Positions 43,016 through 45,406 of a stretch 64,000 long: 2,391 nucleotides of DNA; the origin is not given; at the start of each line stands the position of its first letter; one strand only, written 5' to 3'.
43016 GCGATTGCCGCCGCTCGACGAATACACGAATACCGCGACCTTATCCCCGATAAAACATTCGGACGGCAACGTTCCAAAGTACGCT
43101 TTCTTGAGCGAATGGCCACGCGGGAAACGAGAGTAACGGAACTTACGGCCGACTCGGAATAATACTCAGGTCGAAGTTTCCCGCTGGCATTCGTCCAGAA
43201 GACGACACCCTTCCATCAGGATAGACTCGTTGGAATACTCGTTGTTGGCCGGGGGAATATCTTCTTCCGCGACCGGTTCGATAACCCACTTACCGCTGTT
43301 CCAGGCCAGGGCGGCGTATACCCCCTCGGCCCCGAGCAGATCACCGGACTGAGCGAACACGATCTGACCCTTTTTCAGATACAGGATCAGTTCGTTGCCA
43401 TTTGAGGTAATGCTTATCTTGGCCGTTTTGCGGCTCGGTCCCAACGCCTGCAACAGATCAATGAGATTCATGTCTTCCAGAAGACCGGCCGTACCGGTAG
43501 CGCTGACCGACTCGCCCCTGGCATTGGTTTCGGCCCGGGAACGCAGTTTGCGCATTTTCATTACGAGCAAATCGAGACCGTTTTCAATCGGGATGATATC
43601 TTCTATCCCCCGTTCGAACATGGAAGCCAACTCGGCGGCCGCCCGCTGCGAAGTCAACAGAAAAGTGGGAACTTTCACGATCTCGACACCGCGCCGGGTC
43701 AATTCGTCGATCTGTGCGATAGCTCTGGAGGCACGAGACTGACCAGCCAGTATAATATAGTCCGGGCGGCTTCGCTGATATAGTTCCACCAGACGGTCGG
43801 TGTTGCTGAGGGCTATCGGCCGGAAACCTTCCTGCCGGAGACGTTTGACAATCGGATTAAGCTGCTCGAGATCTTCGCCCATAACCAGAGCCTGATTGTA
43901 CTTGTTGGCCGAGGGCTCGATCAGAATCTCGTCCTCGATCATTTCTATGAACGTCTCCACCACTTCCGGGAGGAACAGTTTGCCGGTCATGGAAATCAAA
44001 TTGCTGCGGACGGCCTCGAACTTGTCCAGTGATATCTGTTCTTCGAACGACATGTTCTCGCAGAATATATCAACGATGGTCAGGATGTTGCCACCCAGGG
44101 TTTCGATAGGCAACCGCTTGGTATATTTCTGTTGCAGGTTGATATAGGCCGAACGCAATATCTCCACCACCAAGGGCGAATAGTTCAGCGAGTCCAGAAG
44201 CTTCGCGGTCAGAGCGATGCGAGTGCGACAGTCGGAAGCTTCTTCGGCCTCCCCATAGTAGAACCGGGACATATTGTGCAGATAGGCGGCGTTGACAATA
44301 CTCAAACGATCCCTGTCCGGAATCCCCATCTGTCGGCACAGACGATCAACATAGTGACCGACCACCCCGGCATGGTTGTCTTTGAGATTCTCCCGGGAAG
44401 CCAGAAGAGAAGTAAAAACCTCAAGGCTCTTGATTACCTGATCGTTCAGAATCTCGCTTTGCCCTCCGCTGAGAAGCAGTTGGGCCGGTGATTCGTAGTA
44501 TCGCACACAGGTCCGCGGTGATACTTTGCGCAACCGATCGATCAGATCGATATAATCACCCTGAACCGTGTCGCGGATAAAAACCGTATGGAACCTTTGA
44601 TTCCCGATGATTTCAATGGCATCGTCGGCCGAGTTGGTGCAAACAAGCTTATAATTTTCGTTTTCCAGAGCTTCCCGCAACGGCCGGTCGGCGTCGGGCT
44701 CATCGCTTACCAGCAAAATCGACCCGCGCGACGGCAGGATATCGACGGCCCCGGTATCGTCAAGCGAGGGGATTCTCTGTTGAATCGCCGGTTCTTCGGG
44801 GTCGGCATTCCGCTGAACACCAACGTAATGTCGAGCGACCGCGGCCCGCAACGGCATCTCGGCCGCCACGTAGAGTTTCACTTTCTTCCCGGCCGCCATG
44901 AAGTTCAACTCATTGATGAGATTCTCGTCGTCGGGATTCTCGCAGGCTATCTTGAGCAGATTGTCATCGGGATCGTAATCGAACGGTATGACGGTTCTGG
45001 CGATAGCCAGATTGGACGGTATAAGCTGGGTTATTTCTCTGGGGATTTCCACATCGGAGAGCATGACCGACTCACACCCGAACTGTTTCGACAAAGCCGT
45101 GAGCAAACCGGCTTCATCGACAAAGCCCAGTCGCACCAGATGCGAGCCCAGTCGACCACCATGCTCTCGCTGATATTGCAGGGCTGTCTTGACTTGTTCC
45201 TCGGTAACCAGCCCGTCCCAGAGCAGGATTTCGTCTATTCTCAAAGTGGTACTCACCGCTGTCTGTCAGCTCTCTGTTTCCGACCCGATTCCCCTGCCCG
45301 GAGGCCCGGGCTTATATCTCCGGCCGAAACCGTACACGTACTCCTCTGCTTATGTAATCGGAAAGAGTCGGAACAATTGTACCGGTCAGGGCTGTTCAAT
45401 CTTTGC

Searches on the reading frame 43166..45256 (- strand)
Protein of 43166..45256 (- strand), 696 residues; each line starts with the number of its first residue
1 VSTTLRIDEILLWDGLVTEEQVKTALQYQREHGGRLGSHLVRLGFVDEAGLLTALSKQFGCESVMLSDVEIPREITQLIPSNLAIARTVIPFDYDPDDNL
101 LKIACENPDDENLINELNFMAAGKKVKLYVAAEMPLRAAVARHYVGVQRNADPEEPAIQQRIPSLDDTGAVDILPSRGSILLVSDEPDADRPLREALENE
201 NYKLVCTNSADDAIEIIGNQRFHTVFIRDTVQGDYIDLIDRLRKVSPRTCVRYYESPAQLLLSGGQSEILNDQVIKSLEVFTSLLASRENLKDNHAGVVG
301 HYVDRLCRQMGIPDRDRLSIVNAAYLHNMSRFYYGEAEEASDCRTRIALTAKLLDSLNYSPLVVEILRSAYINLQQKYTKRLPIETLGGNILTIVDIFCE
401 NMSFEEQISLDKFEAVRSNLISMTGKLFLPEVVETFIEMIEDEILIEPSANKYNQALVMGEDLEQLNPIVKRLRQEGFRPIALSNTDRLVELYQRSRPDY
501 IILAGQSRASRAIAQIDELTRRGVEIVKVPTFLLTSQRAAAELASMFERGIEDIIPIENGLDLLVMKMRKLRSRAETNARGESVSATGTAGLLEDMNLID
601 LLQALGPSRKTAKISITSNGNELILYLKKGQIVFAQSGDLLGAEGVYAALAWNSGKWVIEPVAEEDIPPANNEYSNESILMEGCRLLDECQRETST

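Call 10: search_protein_families(library=ncbifam, proteins=[window:43166-45256:-], max_evalue=0.00001)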
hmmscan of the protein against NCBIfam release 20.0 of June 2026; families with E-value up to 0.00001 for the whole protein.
window:43166-45256:- (696 aa): 7 families
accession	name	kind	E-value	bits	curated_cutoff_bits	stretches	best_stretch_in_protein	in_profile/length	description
NF053729.1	c-di-GMP_motif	domain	2e-15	56.3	38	1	9-58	4-53/53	cyclic di-GMP-binding domain-containing protein, MshE-related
NF008411.1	PRK11234.1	equivalog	1.5e-13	50.1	1170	1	7-154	484-626/723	cyclic di-3',5'-guanylate-activated glycosyltransferase NfrB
NF012033.0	PRK15489.1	equivalog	7.4e-13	47.5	537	1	4-158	490-641/703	glycosyl transferase family protein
NF053512.1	nitric_RR_NosR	exception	1.6e-11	43.9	400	0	269-329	169-229/422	response regulator c-di-GMP phosphodiesterase, NosR family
TIGR02538.1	type_IV_pilB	equivalog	3.5e-11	42.4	675.65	1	7-152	2-144/564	type IV-A pilus assembly ATPase PilB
TIGR02154.1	PhoB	equivalog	1.4e-06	27.8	296.2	0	460-585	8-133/226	phosphate regulon transcriptional regulator PhoB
TIGR03029.1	EpsG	equivalog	7.4e-06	25.3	313.8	0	6-69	4-67/274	chain length determinant protein tyrosine kinase EpsG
